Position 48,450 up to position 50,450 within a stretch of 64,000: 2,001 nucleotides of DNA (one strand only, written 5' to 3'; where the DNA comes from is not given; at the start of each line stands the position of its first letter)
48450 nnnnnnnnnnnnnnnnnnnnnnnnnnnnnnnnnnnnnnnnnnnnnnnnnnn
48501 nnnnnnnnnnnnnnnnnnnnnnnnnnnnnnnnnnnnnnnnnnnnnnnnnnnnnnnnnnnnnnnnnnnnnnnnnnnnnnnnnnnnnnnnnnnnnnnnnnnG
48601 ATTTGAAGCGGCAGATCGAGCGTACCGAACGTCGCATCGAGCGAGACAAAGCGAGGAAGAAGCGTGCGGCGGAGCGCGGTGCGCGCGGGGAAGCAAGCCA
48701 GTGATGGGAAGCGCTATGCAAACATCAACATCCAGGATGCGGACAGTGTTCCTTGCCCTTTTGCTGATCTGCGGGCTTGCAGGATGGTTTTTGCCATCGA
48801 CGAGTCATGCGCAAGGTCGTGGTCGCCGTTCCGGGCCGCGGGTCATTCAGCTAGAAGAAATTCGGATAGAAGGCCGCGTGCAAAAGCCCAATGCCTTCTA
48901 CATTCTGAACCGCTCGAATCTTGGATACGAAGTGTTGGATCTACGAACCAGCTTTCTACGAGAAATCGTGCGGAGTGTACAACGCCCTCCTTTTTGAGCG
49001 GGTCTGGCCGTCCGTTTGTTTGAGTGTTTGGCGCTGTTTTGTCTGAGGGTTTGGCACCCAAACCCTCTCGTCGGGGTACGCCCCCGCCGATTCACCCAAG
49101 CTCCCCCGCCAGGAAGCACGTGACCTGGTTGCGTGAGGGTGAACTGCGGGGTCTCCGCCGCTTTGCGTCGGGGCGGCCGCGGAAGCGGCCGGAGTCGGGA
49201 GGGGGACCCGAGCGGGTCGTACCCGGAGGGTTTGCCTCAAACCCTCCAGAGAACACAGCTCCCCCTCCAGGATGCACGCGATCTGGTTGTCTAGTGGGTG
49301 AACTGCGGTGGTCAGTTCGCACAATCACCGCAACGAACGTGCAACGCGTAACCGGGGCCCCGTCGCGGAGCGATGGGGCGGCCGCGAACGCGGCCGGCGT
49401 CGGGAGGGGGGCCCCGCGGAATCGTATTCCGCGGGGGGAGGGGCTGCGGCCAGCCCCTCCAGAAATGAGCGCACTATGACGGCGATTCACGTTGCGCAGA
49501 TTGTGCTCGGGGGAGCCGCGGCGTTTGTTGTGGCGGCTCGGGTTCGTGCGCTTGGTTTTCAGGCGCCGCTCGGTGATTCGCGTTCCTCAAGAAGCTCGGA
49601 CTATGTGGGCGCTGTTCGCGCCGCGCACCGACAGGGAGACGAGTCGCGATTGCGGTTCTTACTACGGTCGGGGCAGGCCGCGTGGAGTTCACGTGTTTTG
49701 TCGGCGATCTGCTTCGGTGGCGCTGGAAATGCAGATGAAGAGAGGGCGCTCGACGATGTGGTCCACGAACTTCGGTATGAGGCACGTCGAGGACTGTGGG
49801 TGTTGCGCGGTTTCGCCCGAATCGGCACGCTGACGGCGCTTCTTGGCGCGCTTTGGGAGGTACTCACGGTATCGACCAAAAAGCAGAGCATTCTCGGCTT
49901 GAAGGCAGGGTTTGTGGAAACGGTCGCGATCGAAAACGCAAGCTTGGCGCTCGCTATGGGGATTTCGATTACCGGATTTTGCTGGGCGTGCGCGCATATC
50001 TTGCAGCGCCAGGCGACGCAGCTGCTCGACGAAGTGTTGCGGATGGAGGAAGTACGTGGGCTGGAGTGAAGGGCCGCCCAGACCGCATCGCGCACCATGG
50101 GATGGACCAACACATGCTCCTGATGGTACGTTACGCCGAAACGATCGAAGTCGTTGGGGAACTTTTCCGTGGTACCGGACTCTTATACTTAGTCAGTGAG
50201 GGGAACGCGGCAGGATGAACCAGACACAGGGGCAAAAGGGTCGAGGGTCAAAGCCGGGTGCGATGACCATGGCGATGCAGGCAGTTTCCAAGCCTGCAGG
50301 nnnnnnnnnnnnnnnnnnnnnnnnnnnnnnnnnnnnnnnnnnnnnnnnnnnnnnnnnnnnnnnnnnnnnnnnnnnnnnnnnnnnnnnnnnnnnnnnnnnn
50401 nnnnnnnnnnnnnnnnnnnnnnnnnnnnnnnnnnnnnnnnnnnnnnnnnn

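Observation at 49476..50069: Orphan, degenerate MotA/TolQ/ExbB-like 3-TM gene between the gltF-like and gltG-like genes, with no TolR/ExbD partner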

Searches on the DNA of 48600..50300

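Call 66: search_rna_families(source=window, start=48600, end=50300, threshold=evalue, max_evalue=1)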
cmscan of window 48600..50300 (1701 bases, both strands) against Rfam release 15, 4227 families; matches with E-value up to 1: 0.
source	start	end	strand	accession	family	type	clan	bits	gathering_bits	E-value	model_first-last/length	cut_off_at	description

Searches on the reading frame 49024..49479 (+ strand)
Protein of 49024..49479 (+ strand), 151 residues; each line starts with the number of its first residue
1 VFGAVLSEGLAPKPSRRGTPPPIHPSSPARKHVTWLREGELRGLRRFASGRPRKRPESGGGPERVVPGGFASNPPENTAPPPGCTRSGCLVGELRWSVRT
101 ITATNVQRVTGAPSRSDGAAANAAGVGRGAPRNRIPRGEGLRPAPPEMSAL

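Call 7: search_protein_families(library=pfam, proteins=[window:49024-49479:+], max_evalue=1)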
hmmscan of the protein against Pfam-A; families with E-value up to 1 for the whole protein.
window:49024-49479:+ (151 aa): 0 families

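Call 8: search_protein_families(library=ncbifam, proteins=[window:49024-49479:+], max_evalue=1)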
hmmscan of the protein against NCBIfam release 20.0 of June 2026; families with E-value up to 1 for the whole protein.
window:49024-49479:+ (151 aa): 0 families
